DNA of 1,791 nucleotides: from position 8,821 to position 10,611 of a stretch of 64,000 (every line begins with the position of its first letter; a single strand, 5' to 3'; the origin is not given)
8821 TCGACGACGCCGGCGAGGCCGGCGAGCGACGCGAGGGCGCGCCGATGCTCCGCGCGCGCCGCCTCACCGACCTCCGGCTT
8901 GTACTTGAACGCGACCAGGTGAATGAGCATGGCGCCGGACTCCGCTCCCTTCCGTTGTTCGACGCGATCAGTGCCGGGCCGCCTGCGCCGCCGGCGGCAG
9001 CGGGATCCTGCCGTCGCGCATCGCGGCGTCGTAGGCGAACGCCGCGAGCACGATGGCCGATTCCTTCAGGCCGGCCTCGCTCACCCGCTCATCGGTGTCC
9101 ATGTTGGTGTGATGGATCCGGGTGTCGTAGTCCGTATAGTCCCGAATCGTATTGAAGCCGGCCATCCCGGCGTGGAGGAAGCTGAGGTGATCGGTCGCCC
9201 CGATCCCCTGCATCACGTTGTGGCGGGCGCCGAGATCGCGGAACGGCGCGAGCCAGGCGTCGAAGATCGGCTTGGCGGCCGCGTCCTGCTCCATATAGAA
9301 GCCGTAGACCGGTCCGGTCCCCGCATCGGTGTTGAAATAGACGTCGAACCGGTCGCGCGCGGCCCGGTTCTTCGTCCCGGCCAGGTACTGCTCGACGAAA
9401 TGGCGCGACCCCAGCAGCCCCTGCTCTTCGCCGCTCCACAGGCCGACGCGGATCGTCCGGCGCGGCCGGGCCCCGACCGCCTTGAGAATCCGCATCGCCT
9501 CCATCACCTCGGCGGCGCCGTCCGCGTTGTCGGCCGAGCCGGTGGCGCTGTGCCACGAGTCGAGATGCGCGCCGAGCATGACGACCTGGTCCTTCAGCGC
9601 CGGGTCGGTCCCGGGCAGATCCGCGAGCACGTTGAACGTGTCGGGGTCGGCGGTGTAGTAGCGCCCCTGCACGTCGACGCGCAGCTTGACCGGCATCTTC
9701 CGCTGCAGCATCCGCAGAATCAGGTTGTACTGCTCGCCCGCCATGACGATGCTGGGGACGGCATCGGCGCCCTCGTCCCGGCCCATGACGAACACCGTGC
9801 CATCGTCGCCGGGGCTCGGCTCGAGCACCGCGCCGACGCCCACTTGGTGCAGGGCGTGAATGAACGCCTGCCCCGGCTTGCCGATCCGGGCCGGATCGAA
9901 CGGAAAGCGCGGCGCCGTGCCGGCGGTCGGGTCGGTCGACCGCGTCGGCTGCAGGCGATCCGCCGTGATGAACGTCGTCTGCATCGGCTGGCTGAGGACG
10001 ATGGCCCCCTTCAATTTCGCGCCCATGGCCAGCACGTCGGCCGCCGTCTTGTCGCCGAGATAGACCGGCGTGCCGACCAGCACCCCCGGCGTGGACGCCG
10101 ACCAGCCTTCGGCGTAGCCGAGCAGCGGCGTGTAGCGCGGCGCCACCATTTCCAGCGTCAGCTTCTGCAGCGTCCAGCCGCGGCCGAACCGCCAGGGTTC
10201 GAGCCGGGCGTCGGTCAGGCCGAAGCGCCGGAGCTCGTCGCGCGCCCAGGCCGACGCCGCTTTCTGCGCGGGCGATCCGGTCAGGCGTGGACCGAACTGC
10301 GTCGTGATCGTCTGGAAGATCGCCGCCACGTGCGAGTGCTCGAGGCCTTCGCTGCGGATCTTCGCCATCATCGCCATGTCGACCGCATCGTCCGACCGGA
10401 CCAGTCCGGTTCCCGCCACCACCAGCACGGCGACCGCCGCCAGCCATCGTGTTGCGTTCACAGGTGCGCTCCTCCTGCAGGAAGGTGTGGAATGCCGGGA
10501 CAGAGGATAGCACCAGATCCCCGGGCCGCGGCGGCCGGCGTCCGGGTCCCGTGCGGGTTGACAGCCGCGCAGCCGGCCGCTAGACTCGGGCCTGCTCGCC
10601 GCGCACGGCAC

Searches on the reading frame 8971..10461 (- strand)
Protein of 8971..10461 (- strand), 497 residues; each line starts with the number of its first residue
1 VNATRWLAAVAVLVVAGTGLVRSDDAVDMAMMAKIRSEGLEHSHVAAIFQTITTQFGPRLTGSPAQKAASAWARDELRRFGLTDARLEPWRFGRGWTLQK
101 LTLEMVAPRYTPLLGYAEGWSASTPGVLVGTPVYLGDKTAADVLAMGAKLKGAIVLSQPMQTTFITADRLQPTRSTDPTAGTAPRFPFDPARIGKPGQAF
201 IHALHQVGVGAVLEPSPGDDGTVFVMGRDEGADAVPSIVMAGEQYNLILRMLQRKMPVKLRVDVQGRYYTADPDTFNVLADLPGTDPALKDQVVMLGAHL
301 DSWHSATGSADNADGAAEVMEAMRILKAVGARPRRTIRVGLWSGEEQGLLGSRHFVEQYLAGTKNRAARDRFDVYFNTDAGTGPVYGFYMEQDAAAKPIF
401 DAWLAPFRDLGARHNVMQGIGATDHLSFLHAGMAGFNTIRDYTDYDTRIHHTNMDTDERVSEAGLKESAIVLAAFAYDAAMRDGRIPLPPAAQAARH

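Call 8: find_related_loci(query=window:8971-10461:-, collection=genome_contigs, flank=6000)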
Query window:8971-10461:- (497 aa) in genome_contigs; peptide patterns used: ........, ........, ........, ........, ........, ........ (x = any residue, [..] = any of these).
89 stretches matched a pattern; 16 encode a relative of the query (tblastn E <= 1e-3); 16 distinct loci.
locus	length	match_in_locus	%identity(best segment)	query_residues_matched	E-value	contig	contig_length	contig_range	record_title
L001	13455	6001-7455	78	5-490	0e+0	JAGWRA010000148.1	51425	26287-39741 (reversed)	MAG: Acidobacteriota bacterium isolate REEB315 k141_2207516, whole genome shotgun sequence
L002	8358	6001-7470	67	1-493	0e+0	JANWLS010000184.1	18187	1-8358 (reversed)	MAG: Vicinamibacterales bacterium isolate CRAIB_MAG126 c_000000090139, whole genome shotgun sequence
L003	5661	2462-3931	53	4-489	3e-178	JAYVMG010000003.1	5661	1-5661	MAG: Acidobacteriota bacterium isolate GL58_Up_concoct_85 GL58_Up_concoct_85_2, whole genome shotgun sequence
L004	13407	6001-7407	54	31-489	2e-173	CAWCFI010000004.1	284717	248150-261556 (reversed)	MAG: uncultured Acidobacteriota bacterium isolate MFD09368.bin.2.49 genome assembly, contig: contig_20618, whole genome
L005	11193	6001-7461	52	4-486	4e-171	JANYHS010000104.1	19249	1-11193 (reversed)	MAG: Acidobacteria bacterium isolate GL140_1_metabinner_89_sub GL140_1_k141_2142080, whole genome shotgun sequence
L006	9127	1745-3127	53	32-489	3e-170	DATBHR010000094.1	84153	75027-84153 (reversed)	MAG TPA_asm: Vicinamibacterales bacterium isolate SMAG_U3873 k141_2562516, whole genome shotgun sequence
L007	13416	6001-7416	51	9-487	2e-158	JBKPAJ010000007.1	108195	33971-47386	MAG: Acidobacteriota bacterium isolate GB_HAYS_MAG_00008 GB_HAYS_000000611817, whole genome shotgun sequence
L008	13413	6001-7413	55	31-491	1e-172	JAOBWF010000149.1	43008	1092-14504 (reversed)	MAG: Acidobacteria bacterium isolate RYN_30 scaffold_4791008, whole genome shotgun sequence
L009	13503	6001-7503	39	5-487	1e-113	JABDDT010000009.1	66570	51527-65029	MAG: Bacteroidetes bacterium isolate BWMinHeated_Nextera45_MAG2 3300020889.a:Ga0207113_1020, whole genome shotgun sequen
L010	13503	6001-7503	39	5-487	7e-111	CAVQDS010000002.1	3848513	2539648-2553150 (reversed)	MAG: uncultured Bacteroidetes bacterium isolate MFD04434.bin.1.119 genome assembly, contig: contig_729, whole genome sho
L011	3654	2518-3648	37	5-366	3e-71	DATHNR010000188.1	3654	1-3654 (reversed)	MAG TPA_asm: Puia sp. isolate SMAG_U12663 k141_2855075, whole genome shotgun sequence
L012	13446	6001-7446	38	27-487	6e-86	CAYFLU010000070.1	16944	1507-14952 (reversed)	MAG TPA_asm: uncultured Solibacteraceae bacterium isolate ERP107066_co1_201 genome assembly, contig: NODE_1912_length_16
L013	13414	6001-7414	53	10-484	4e-97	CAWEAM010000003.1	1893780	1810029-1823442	MAG: uncultured Acidobacteriota bacterium isolate MFD04850.bin.2.364 genome assembly, contig: contig_15093, whole genome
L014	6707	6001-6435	40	13-156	2e-29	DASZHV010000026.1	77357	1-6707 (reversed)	MAG TPA_asm: Puia sp. isolate SMAG_U6585 k141_5133969, whole genome shotgun sequence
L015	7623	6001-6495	49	9-487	5e-27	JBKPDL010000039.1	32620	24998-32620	MAG: Acidobacteriota bacterium isolate GB_EKS_MAG_00025 GB_EKS_000000410999, whole genome shotgun sequence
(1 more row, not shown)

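Call 17: find_homologous_proteins(query=window:8971-10461:-, max_evalue=1e-50)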
Query window:8971-10461:- (497 aa): 7503 proteins with E <= 1e-50 among 8000 candidates; the best 120 are listed.
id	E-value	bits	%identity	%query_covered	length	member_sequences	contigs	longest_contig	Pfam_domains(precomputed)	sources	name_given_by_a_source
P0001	0.0e+0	1116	100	100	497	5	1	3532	PF01546.34,PF04389.23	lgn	-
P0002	4.0e-255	865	78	99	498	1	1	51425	PF01546.34,PF04389.23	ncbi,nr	ncbi:MAG: M20/M25/M40 family metallo-hydrolase [Acidobacteriota bacterium]|nr:M20/M25/M40 family met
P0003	3.3e-254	862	77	100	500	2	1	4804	PF01546.34,PF04389.23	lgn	-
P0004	2.8e-228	776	68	95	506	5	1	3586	PF01546.34,PF04389.23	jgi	jgi:hypothetical protein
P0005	1.8e-224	764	67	99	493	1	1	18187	PF01546.34,PF04389.23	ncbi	-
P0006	4.6e-201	687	74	79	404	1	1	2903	PF01546.34,PF04389.23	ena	-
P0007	2.1e-196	671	64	93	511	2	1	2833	PF01546.34,PF04389.23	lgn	-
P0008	1.0e-185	636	59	97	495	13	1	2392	PF01546.34,PF04389.23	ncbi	-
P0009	1.1e-185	636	59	97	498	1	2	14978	PF01546.34,PF04389.23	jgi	jgi:hypothetical protein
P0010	1.7e-185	635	59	96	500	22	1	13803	PF01546.34,PF04389.23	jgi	-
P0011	1.8e-185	635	60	94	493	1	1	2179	PF01546.34,PF04389.23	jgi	jgi:hypothetical protein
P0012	2.0e-185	635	58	98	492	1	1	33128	PF01546.34,PF04389.23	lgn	-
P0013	2.1e-185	635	58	98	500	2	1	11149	PF01546.34,PF04389.23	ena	-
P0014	2.1e-185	635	58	98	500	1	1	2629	PF01546.34,PF04389.23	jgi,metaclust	metaclust:\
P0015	2.3e-185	635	61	94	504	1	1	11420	PF01546.34,PF04389.23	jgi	jgi:hypothetical protein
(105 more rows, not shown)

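Call 19: find_encoding_contigs(protein=P0003, flank=5000, max_places=3)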
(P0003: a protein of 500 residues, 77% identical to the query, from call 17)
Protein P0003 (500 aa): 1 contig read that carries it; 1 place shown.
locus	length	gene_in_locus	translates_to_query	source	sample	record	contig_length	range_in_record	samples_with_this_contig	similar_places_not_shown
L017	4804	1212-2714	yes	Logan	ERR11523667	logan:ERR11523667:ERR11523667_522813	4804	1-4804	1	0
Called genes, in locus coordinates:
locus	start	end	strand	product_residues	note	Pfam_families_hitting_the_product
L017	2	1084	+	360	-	?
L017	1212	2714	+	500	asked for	PF04389:Peptidase_M28, PF01546:Peptidase_M20 (faint)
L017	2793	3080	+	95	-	PF07876:Dabb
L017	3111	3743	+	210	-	PF00999:Na_H_Exchanger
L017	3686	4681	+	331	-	PF00999:Na_H_Exchanger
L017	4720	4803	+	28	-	?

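Call 20: find_encoding_contigs(protein=P0004, flank=5000, max_places=3)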
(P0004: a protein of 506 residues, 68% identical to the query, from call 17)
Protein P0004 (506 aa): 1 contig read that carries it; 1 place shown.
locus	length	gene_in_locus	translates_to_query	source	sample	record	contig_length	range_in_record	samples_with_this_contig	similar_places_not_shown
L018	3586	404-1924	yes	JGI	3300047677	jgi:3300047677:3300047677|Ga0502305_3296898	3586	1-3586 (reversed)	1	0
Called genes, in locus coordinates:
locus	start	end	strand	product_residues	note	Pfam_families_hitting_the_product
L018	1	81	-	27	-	?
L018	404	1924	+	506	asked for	PF04389:Peptidase_M28, PF01546:Peptidase_M20 (weak)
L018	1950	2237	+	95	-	PF07876:Dabb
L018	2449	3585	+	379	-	?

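Call 21: find_encoding_contigs(protein=P0007, flank=5000, max_places=3)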
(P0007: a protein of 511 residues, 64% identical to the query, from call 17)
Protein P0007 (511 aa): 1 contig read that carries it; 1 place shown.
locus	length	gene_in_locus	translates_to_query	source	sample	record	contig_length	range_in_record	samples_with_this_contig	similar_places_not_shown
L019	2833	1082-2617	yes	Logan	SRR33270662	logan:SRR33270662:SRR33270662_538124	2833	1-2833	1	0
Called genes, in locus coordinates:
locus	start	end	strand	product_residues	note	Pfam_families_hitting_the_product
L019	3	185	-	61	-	?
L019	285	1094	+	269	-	-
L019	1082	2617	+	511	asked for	PF04389:Peptidase_M28, PF01546:Peptidase_M20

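Call 23: search_protein_families(library=pfam, proteins=[L002:2727-5546:-, window:8971-10461:-])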
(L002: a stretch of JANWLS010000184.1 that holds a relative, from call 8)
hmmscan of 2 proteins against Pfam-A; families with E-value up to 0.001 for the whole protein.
L002:2727-5546:- (940 aa): 5 families
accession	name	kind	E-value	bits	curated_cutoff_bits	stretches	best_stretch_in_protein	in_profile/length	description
PF25183.1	OMP_b-brl_4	-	2.1e-40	139.4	30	2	328-801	155-640/838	Outer membrane beta barrel domain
PF13620.12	CarboxypepD_reg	-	1.1e-17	64.6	32.3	1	31-110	2-81/82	Carboxypeptidase regulatory-like domain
PF13715.12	CarbopepD_reg_2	-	3.6e-07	30.6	32.2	1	33-119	3-86/88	CarboxypepD_reg-like domain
PF17210.9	SdrD_B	-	2.2e-05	25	29.7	1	37-110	18-87/112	SdrD B-like domain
PF00593.30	TonB_dep_Rec_b-barrel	-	0.00023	21.6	27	1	345-678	16-280/436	TonB dependent receptor-like, beta-barrel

window:8971-10461:- (497 aa): 2 families
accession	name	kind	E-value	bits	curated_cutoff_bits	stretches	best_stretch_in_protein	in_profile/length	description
PF04389.22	Peptidase_M28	-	1.1e-31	110.5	21.3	1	277-475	1-192/193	Peptidase family M28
PF01546.33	Peptidase_M20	-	1.5e-08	35.2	24.6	1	306-376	30-93/206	Peptidase family M20/M25/M40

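Call 30: find_encoding_contigs(protein=P0001, flank=5000, max_places=5)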
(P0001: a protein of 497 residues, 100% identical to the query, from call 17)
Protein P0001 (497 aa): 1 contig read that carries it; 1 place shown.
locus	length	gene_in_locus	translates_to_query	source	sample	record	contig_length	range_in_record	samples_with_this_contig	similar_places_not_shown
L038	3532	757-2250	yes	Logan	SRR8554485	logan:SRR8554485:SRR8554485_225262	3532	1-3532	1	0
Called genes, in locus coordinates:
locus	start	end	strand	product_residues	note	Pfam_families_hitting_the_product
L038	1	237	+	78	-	?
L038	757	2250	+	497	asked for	PF04389:Peptidase_M28, PF01546:Peptidase_M20 (weak)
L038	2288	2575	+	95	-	PF07876:Dabb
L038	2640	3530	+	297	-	?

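Call 31: find_encoding_contigs(protein=P0006, flank=5000, max_places=3)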
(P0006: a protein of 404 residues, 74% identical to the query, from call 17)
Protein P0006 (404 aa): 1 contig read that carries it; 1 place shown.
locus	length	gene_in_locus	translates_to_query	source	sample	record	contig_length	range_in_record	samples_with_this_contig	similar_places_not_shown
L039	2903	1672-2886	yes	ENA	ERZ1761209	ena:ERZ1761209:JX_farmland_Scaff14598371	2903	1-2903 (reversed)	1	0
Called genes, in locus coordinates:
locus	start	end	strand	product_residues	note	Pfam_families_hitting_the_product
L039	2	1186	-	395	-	?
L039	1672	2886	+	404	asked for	PF04389:Peptidase_M28, PF01546:Peptidase_M20 (weak)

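Call 32: find_homologous_proteins(query=L002:2727-5546:-, max_evalue=1e-80)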
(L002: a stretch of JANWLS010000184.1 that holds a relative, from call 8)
Query L002:2727-5546:- (940 aa): 1208 proteins with E <= 1e-80 among 8000 candidates; the best 120 are listed.
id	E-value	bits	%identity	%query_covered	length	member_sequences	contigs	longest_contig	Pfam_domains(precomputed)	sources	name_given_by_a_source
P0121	0.0e+0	1612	100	74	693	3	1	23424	PF25183.2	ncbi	ncbi:MAG TPA: TonB-dependent receptor, partial [Vicinamibacterales bacterium]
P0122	0.0e+0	1425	67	100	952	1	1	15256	PF13715.13,PF25183.2,PF13620.13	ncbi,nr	ncbi:MAG: TonB-dependent receptor [Acidobacteriota bacterium]|nr:TonB-dependent receptor [Acidobacte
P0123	0.0e+0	1380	65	98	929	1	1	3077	PF13715.13,PF25183.2,PF13620.13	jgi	jgi:Carboxypeptidase regulatory-like domain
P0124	0.0e+0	1364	65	98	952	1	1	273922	PF13715.13,PF25183.2,PF13620.13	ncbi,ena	-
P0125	0.0e+0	1360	63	99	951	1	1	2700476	PF13715.13,PF25183.2,PF13620.13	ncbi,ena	-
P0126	0.0e+0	1356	64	100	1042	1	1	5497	PF13715.13,PF25183.2,PF13620.13,PF17210.10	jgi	jgi:hypothetical protein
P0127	0.0e+0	1328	62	99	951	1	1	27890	PF13715.13,PF25183.2,PF13620.13,PF00593.31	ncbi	-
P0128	0.0e+0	1325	63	100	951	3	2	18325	PF13715.13,PF25183.2,PF13620.13,PF00593.31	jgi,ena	-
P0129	0.0e+0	1324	63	99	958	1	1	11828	PF13715.13,PF25183.2,PF13620.13,PF17210.10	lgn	-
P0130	0.0e+0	1323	63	98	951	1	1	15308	PF13715.13,PF25183.2,PF13620.13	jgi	jgi:hypothetical protein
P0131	0.0e+0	1316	63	98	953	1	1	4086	PF13715.13,PF25183.2,PF13620.13,PF17210.10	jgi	jgi:hypothetical protein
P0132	0.0e+0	1305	63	98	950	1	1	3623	PF13715.13,PF25183.2,PF13620.13,PF17210.10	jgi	jgi:hypothetical protein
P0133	0.0e+0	1300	63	98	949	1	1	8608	PF13715.13,PF25183.2,PF13620.13,PF17210.10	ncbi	-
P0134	0.0e+0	1298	62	98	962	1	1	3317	PF13715.13,PF25183.2,PF13620.13,PF00593.31,PF17210.10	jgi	jgi:outer membrane receptor protein involved in Fe transport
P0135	0.0e+0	1297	62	99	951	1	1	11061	PF13715.13,PF25183.2,PF13620.13,PF17210.10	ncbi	-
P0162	0.0e+0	1205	67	84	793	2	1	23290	PF13715.13,PF25183.2,PF13620.13,PF17210.10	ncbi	ncbi:MAG TPA: carboxypeptidase regulatory-like domain-containing protein, partial [Vicinamibacterale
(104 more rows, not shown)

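Call 35: find_encoding_contigs(protein=P0122, flank=3000, max_places=2)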
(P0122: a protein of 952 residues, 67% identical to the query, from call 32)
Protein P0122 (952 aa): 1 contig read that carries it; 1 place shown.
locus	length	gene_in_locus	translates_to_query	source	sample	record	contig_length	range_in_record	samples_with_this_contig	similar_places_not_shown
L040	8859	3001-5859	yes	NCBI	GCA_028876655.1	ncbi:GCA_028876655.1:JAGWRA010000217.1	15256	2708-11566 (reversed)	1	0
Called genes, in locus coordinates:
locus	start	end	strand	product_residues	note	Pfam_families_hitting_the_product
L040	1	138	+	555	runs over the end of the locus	PF13231:PMT_2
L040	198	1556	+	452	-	PF00266:Aminotran_5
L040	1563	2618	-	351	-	-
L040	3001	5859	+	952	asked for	PF13620:CarboxypepD_reg, PF13715:CarbopepD_reg_2, PF25183:OMP_b-brl_4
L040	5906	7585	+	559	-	PF00999:Na_H_Exchanger, PF02254:TrkA_N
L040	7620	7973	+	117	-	-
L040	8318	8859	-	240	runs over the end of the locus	PF01863:YgjP-like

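Call 36: find_encoding_contigs(protein=P0124, flank=3000, max_places=2)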
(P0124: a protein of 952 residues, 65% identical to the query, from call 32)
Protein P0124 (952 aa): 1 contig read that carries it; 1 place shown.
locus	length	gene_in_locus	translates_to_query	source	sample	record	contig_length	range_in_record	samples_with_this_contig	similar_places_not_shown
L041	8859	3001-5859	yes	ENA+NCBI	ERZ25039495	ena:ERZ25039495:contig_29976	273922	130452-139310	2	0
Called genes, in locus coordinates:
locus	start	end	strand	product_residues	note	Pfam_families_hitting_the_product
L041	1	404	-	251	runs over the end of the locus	PF19762:DUF6249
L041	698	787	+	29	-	-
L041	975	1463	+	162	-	-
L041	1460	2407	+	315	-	PF02086:MethyltransfD12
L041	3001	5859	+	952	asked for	PF13620:CarboxypepD_reg, PF13715:CarbopepD_reg_2, PF25183:OMP_b-brl_4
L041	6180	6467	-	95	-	-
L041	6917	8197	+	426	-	PF05697:Trigger_N, PF05698:Trigger_C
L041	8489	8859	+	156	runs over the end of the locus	PF00574:CLP_protease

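Call 37: find_encoding_contigs(protein=P0126, flank=3000, max_places=2)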
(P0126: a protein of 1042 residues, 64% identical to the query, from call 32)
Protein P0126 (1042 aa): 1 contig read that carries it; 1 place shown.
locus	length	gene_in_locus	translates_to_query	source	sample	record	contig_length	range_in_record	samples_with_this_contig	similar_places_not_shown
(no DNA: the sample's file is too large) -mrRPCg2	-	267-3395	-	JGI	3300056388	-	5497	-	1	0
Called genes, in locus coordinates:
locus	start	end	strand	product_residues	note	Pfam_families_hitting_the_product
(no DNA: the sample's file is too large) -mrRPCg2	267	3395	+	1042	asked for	PF13620:CarboxypepD_reg, PF13715:CarbopepD_reg_2, PF17210:SdrD_B (faint), PF25183:OMP_b-brl_4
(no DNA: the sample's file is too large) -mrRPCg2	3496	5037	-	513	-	PF03023:MurJ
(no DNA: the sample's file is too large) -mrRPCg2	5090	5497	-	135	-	?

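Call 39: find_encoding_contigs(protein=P0162, flank=3000, max_places=3)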
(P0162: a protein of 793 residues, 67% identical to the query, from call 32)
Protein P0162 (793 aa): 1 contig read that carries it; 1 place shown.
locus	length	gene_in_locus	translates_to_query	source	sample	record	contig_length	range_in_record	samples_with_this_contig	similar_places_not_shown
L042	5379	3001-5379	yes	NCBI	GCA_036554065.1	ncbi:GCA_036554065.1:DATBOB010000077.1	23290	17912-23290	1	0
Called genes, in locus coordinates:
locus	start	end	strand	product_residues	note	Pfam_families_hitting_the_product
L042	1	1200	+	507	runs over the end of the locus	PF13191:AAA_16, PF13604:AAA_30 (weak), PF13401:AAA_22, PF05036:SPOR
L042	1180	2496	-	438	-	PF00909:Ammonium_transp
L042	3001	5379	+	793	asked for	PF13620:CarboxypepD_reg, PF13715:CarbopepD_reg_2, PF17210:SdrD_B (weak), PF25183:OMP_b-brl_4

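Call 40: find_encoding_contigs(protein=P0123, flank=3000, max_places=2)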
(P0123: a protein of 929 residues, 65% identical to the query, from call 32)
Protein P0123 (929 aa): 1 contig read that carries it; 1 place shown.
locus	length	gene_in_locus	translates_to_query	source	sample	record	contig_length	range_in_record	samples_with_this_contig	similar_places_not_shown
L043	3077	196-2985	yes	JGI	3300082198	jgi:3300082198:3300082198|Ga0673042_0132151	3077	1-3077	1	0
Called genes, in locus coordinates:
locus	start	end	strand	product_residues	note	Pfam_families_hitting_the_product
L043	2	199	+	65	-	?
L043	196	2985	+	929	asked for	PF13620:CarboxypepD_reg, PF13715:CarbopepD_reg_2 (weak), PF25183:OMP_b-brl_4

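Call 41: find_encoding_contigs(protein=P0125, flank=3000, max_places=2)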
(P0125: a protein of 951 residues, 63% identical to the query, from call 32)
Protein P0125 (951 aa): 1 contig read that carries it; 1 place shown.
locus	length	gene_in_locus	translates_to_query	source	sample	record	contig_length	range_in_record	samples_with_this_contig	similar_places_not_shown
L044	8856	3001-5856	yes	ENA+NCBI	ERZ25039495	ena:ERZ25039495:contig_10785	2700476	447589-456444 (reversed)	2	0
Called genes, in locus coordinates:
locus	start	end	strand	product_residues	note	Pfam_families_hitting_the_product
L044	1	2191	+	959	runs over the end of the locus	PF13620:CarboxypepD_reg, PF13715:CarbopepD_reg_2, PF25183:OMP_b-brl_4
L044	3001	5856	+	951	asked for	PF13620:CarboxypepD_reg, PF13715:CarbopepD_reg_2 (weak), PF25183:OMP_b-brl_4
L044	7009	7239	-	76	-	-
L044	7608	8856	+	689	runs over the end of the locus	PF25183:OMP_b-brl_4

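Call 67: search_protein_families(library=pfam, proteins=[L002:776-2569:-, L002:530-2563:+, L040:1566-2618:-, L040:198-1553:+, L040:7620-7970:+])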
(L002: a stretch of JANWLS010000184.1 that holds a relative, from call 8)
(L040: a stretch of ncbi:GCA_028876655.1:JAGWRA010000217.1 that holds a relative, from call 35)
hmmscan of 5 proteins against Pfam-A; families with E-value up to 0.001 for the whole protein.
L002:776-2569:- (598 aa): 0 families

L002:530-2563:+ (678 aa): 7 families
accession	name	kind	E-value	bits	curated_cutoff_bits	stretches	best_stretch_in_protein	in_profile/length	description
PF00023.36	Ank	-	4e-63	206.2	21.1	6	606-637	1-32/33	Ankyrin repeat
PF12796.13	Ank_2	-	2.7e-60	201.4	27.3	4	207-283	16-88/90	Ankyrin repeats (3 copies)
PF13637.12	Ank_4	-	9.6e-57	188.1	22.7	6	225-275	1-50/50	Ankyrin repeats (many copies)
PF13606.12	Ank_3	-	6.7e-50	160.9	22.3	3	606-634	1-29/30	Ankyrin repeat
PF13857.12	Ank_5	-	1.4e-47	159.6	27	5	593-647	2-56/56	Ankyrin repeats (many copies)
PF24521.3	Ank_KRIT1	-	3.1e-10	40.4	80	1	156-258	20-121/149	KRIT1 ankyrin-repeats domain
PF23745.1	ANK_LRRK2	-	3.5e-06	27.4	27.5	0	158-211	35-87/130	LRRK2 ANK repeat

L040:1566-2618:- (351 aa): 1 family
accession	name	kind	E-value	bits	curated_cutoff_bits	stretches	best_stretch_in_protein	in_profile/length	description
PF10282.15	Lactonase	-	0.00052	19.8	21.7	0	93-127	239-273/344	Lactonase, 7-bladed beta-propeller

L040:198-1553:+ (452 aa): 1 family
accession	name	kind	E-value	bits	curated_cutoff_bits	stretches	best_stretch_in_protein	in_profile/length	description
PF00266.25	Aminotran_5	-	4.7e-40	138.1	21.5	1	31-440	2-369/371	Aminotransferase class-V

L040:7620-7970:+ (117 aa): 0 families

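Call 68: search_protein_families(library=ncbifam, proteins=[L002:2727-5546:-, L040:3001-5856:+, window:8971-10461:-], max_evalue=0.00001)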
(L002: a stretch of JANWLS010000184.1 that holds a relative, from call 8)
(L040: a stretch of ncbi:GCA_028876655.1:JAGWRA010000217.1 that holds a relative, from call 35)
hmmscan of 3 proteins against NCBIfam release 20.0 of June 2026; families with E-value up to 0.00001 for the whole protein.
L002:2727-5546:- (940 aa): 0 families

L040:3001-5856:+ (952 aa): 0 families

window:8971-10461:- (497 aa): 3 families
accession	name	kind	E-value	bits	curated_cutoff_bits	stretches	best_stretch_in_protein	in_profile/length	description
NF045908.1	AminopepLapALeg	equivalog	2.2e-10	39.9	600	1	290-479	203-393/396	aminopeptidase LapA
NF009527.0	PRK12891.1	subfamily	6.5e-06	25.4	461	0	275-348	64-134/426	Zn-dependent hydrolase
TIGR01879.1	hydantase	subfamily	6.7e-06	25.3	204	0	275-356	53-136/401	hydantoinase/carbamoylase family amidase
